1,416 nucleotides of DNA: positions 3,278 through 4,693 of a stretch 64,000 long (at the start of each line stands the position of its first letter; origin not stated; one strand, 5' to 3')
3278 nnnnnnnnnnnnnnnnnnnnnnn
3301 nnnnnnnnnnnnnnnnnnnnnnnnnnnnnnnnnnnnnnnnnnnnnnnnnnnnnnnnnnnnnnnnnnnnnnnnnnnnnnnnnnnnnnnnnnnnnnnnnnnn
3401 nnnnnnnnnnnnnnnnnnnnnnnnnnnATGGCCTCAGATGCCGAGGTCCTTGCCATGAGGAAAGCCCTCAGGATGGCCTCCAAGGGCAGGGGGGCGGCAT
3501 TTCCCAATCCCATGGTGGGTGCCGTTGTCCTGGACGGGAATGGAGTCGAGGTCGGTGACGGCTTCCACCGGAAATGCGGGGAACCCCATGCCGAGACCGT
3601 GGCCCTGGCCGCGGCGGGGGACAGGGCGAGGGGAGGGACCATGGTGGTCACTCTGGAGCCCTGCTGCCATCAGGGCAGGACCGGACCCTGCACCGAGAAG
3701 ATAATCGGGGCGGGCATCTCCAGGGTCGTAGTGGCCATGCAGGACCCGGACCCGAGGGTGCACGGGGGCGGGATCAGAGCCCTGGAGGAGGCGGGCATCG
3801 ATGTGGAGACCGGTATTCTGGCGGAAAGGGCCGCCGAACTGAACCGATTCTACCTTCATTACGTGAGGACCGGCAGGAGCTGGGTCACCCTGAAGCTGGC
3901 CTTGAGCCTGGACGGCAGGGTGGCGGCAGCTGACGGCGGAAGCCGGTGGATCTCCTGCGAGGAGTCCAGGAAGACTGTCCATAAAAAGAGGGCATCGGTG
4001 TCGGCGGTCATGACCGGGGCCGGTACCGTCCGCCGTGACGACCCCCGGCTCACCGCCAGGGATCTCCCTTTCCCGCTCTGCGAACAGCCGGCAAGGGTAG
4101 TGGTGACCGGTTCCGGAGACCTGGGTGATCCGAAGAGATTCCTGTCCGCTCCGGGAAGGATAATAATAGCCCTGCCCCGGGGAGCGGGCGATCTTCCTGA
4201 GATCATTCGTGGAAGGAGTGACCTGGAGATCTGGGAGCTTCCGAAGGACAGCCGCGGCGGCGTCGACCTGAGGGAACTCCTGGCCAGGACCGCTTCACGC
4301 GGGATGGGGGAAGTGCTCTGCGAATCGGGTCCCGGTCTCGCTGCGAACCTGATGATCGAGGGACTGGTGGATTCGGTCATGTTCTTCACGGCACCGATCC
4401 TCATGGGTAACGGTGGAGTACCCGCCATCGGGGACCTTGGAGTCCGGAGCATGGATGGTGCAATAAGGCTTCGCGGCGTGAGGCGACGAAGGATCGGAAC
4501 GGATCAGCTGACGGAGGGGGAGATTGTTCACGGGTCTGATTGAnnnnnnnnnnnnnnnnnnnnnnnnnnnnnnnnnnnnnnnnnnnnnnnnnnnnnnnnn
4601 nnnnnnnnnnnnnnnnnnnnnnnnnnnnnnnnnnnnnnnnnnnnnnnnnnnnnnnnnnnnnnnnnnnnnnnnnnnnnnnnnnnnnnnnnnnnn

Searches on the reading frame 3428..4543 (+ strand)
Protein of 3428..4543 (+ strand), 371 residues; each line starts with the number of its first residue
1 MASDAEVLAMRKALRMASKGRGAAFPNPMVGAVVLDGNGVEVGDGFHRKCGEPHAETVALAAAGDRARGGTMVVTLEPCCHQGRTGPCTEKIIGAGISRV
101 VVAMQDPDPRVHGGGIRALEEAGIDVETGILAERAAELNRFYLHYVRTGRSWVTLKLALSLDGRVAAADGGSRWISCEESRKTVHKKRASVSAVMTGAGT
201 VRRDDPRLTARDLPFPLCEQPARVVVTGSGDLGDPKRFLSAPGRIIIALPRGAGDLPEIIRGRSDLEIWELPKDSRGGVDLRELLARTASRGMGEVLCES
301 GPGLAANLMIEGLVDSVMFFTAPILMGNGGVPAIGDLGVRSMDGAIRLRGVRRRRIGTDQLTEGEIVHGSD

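Call 57: find_encoding_contigs(protein=window:3428-4543:+, flank=10000, max_places=1)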
Protein window:3428-4543:+ (371 aa): 3 contigs read that carry it; 1 place shown.
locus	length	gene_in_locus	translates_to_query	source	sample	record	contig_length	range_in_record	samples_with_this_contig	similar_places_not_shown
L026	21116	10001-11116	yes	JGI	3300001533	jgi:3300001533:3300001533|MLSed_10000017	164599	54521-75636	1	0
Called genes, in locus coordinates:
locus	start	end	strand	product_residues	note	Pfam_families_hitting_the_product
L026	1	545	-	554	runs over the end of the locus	PF01642:MM_CoA_mutase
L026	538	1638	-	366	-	PF00871:Acetate_kinase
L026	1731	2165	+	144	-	-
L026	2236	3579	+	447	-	PF01336:tRNA_anti-codon, PF00152:tRNA-synt_2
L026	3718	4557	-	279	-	PF00596:Aldolase_II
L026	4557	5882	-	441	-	PF00202:Aminotran_3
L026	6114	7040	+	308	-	PF01515:PTA_PTB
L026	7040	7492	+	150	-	PF02502:LacAB_rpiB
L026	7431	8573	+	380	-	PF02350:Epimerase_2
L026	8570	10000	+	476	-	PF01841:Transglut_core, PF13471:Transglut_core3 (weak)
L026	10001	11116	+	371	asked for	PF00383:dCMP_cyt_deam_1, PF01872:RibD_C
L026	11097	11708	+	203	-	PF00677:Lum_binding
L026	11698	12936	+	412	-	PF00926:DHBP_synthase, PF00925:GTP_cyclohydro2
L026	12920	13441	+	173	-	PF00885:DMRL_synthase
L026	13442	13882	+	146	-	PF01029:NusB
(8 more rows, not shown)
